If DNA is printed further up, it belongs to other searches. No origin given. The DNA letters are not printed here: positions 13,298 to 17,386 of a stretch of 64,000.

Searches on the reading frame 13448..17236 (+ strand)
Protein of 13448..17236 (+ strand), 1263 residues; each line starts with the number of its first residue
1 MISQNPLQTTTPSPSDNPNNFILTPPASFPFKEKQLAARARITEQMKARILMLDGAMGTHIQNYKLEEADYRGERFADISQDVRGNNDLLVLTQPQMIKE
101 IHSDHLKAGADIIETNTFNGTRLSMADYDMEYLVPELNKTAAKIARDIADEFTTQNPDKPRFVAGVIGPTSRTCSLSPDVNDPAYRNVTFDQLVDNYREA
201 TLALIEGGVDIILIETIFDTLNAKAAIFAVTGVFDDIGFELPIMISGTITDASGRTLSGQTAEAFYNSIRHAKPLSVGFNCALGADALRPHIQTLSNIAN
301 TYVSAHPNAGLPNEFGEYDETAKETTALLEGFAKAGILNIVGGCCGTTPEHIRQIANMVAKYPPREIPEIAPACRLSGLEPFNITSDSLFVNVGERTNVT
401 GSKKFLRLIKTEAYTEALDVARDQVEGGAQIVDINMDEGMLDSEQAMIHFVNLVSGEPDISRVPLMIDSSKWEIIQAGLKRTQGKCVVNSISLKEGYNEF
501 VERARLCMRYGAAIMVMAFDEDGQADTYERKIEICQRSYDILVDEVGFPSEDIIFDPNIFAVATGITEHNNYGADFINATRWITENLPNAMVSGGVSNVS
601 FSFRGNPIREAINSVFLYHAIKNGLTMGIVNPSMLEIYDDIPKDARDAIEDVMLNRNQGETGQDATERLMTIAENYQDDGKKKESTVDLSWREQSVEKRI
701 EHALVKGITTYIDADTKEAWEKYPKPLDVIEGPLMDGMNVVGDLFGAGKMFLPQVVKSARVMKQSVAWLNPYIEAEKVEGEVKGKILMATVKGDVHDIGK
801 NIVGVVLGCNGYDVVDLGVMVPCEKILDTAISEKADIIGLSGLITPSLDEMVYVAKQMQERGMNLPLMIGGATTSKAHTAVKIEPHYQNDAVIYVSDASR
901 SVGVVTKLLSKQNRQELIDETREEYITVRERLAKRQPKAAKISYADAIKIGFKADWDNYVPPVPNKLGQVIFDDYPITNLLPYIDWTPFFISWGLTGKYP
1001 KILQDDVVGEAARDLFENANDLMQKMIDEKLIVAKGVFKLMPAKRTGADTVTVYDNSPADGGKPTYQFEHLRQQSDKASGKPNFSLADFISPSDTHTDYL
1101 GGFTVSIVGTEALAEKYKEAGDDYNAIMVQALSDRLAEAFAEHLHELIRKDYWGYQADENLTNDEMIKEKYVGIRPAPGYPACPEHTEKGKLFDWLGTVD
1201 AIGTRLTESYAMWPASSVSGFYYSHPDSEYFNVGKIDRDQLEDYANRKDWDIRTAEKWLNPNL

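Call 48: find_homologous_proteins(query=window:13448-17236:+, max_evalue=1e-100)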
Query window:13448-17236:+ (1263 aa): 8000 proteins with E <= 1e-100 among 8000 candidates; the best 120 are listed.
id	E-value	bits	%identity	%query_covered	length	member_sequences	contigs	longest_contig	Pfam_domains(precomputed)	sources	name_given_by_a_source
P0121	0.0e+0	2678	92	99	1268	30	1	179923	PF02574.23,PF02607.23,PF02965.23,PF00809.29,PF02310.25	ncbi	-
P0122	0.0e+0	2666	91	100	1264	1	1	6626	PF02574.23,PF02607.23,PF02965.23,PF00809.29,PF02310.25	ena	-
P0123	0.0e+0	2639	90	99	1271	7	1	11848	PF02574.23,PF02607.23,PF02965.23,PF00809.29,PF02310.25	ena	-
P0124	0.0e+0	2638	90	99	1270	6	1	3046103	PF02574.23,PF02607.23,PF02965.23,PF00809.29,PF02310.25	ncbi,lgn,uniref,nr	ncbi:Methionine synthase [Psychrobacter sp. SC65A.3]|uniref:methionine synthase n=1 Tax=Psychrobacte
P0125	0.0e+0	2636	90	99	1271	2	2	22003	PF02574.23,PF02607.23,PF02965.23,PF00809.29,PF02310.25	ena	-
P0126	0.0e+0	2636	91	99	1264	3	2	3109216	PF02574.23,PF02607.23,PF02965.23,PF00809.29,PF02310.25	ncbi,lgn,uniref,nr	ncbi:methionine synthase [Psychrobacter jeotgali]|uniref:methionine synthase n=1 Tax=Psychrobacter j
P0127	0.0e+0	2620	90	99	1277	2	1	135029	PF02574.23,PF02607.23,PF02965.23,PF00809.29,PF02310.25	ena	-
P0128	0.0e+0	2618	90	99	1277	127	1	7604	PF02574.23,PF02607.23,PF02965.23,PF00809.29,PF02310.25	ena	-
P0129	0.0e+0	2613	90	99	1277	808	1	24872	PF02574.23,PF02607.23,PF02965.23,PF00809.29,PF02310.25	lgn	-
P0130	0.0e+0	2612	90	99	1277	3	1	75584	PF02574.23,PF02607.23,PF02965.23,PF00809.29,PF02310.25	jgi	-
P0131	0.0e+0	2611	90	99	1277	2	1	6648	PF02574.23,PF02607.23,PF02965.23,PF00809.29,PF02310.25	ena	-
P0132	0.0e+0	2610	90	99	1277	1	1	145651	PF02574.23,PF02607.23,PF02965.23,PF00809.29,PF02310.25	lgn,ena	-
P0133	0.0e+0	2610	90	99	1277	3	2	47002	PF02574.23,PF02607.23,PF02965.23,PF00809.29,PF02310.25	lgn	-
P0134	0.0e+0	2607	88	100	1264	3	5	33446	PF02574.23,PF02607.23,PF02965.23,PF00809.29,PF02310.25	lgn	-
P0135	0.0e+0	2606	90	99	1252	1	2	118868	PF02574.23,PF02607.23,PF02965.23,PF00809.29,PF02310.25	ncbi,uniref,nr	ncbi:methionine synthase [uncultured Psychrobacter sp.]|uniref:methionine synthase n=1 Tax=unculture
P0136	0.0e+0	2606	89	100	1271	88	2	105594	PF02574.23,PF02607.23,PF02965.23,PF00809.29,PF02310.25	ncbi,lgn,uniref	ncbi:methionine synthase [Psychrobacter celer]|uniref:methionine synthase n=1 Tax=Psychrobacter cele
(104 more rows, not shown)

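Call 49: find_encoding_contigs(protein=P0121, flank=10000, max_places=2)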
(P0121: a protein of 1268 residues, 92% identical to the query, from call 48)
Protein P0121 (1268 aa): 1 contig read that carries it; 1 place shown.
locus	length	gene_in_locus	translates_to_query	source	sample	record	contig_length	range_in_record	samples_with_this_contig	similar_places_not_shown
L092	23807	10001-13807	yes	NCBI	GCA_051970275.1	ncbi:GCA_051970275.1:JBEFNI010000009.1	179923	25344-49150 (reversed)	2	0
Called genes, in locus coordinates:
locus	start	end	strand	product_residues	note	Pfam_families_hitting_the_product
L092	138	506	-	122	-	-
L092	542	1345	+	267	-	PF02146:SIR2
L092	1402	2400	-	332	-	PF00962:A_deaminase, PF19326:AMP_deaminase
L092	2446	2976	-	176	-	PF04536:TPM_phosphatase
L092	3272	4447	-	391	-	PF04536:TPM_phosphatase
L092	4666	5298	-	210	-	PF04011:LemA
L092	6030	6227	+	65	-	-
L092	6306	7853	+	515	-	PF01235:Na_Ala_symp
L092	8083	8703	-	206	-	-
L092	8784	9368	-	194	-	PF02469:Fasciclin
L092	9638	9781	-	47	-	-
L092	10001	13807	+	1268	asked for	PF02574:S-methyl_trans, PF00809:Pterin_bind, PF02607:B12-binding_2, PF02310:B12-binding, PF02965:Met_synt_B12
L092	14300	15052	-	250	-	PF13340:DUF4096, PF01609:DDE_Tnp_1, PF13612:DDE_Tnp_1_3, PF13359:DDE_Tnp_4, PF13586:DDE_Tnp_1_2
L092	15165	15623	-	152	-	PF13358:DDE_3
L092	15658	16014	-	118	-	PF01710:HTH_Tnp_IS630, PF13542:HTH_Tnp_ISL3 (weak), PF13384:HTH_23 (weak), PF13518:HTH_28 (weak), PF13551:HTH_29 (weak)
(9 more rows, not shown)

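Call 50: find_encoding_contigs(protein=P0126, flank=10000, max_places=2)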
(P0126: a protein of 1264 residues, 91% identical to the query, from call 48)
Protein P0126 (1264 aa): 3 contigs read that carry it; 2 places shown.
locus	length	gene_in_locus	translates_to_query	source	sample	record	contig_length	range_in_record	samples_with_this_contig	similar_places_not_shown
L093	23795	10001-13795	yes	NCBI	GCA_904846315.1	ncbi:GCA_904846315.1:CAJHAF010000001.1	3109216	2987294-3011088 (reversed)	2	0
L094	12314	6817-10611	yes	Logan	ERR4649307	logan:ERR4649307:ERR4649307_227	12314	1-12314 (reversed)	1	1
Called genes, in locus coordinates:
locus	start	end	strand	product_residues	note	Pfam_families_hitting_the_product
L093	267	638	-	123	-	-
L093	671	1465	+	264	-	PF00205:TPP_enzyme_M (faint), PF02146:SIR2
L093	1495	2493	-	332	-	PF00962:A_deaminase, PF19326:AMP_deaminase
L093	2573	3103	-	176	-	PF04536:TPM_phosphatase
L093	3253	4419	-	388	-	PF04536:TPM_phosphatase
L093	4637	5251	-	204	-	PF04011:LemA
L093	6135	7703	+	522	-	PF01235:Na_Ala_symp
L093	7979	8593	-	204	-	PF02469:Fasciclin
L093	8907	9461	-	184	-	PF02469:Fasciclin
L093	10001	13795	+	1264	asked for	PF02574:S-methyl_trans, PF00809:Pterin_bind, PF02607:B12-binding_2, PF02310:B12-binding, PF02965:Met_synt_B12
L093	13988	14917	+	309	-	PF13593:SBF_like, PF01758:SBF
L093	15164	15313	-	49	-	PF01527:HTH_Tnp_1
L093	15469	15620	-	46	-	PF10013:DUF2256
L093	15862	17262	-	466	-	-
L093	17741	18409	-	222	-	PF13489:Methyltransf_23, PF08241:Methyltransf_11, PF08242:Methyltransf_12, PF13649:Methyltransf_25, PF13847:Methyltransf_31 (weak), PF01209:Ubie_methyltran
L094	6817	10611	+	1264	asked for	PF02574:S-methyl_trans, PF00809:Pterin_bind, PF02607:B12-binding_2, PF02310:B12-binding, PF02965:Met_synt_B12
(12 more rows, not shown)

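Call 51: find_encoding_contigs(protein=P0124, flank=10000, max_places=2)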
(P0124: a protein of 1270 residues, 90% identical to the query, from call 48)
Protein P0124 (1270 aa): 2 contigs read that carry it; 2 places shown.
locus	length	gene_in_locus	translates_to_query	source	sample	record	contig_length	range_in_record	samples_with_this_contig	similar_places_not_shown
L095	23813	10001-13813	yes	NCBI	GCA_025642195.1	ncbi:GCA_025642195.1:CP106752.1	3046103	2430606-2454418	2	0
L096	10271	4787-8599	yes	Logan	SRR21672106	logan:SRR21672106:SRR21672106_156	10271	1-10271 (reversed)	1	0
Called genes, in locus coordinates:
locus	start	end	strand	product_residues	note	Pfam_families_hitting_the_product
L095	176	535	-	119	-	-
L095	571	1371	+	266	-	PF00205:TPP_enzyme_M (faint), PF02146:SIR2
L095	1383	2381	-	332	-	PF00962:A_deaminase, PF19326:AMP_deaminase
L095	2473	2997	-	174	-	PF04536:TPM_phosphatase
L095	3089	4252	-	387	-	PF04536:TPM_phosphatase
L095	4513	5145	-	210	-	PF04011:LemA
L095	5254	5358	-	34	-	-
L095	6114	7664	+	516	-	PF01235:Na_Ala_symp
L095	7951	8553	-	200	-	PF02469:Fasciclin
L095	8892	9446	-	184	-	PF02469:Fasciclin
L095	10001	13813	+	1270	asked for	PF02574:S-methyl_trans, PF00809:Pterin_bind, PF02607:B12-binding_2, PF02310:B12-binding, PF02965:Met_synt_B12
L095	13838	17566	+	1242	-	PF20698:PIN-TPR-GreABC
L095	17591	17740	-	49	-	PF10013:DUF2256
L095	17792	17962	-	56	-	PF10013:DUF2256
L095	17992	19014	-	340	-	PF26550:Tricorn_2nd, PF26549:Tricorn_N, PF07676:PD40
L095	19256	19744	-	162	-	PF03724:META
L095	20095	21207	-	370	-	PF03280:Lipase_chap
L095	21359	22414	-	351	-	PF00561:Abhydrolase_1, PF02089:Palm_thioest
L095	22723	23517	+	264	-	PF00557:Peptidase_M24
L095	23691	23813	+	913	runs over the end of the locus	PF08335:GlnD_UR_UTase, PF27444:GlnD_3rd, PF27446:GlnD_5th, PF01842:ACT (weak)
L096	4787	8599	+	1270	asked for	PF02574:S-methyl_trans, PF00809:Pterin_bind, PF02607:B12-binding_2, PF02310:B12-binding, PF02965:Met_synt_B12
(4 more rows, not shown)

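Call 52: find_encoding_contigs(protein=P0136, flank=10000, max_places=2)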
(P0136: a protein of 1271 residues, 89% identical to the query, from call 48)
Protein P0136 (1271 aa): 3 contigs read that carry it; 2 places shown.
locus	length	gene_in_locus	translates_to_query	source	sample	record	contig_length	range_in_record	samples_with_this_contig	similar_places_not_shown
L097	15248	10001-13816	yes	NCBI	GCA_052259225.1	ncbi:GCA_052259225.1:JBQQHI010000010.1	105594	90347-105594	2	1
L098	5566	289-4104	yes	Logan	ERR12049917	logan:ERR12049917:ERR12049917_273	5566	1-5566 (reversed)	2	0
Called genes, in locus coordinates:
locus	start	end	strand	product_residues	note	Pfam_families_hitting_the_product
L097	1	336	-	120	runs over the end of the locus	-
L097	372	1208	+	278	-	PF02146:SIR2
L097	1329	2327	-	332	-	PF00962:A_deaminase, PF19326:AMP_deaminase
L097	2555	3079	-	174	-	PF04536:TPM_phosphatase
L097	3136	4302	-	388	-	PF04536:TPM_phosphatase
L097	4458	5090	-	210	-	PF04011:LemA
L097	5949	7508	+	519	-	PF01235:Na_Ala_symp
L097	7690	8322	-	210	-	PF02469:Fasciclin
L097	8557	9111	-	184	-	PF02469:Fasciclin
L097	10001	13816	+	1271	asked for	PF02574:S-methyl_trans, PF00809:Pterin_bind, PF02607:B12-binding_2, PF02310:B12-binding, PF02965:Met_synt_B12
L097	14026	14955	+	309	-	PF13593:SBF_like, PF01758:SBF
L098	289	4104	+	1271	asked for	PF02574:S-methyl_trans, PF00809:Pterin_bind, PF02607:B12-binding_2, PF02310:B12-binding, PF02965:Met_synt_B12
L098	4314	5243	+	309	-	PF13593:SBF_like, PF01758:SBF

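Call 54: search_protein_families(library=padloc, proteins=[L095:13838-17563:+], max_evalue=0.001)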
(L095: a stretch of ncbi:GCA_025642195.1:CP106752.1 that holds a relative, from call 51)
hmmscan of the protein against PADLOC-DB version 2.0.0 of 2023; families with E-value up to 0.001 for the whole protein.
L095:13838-17563:+ (1242 aa): 0 families
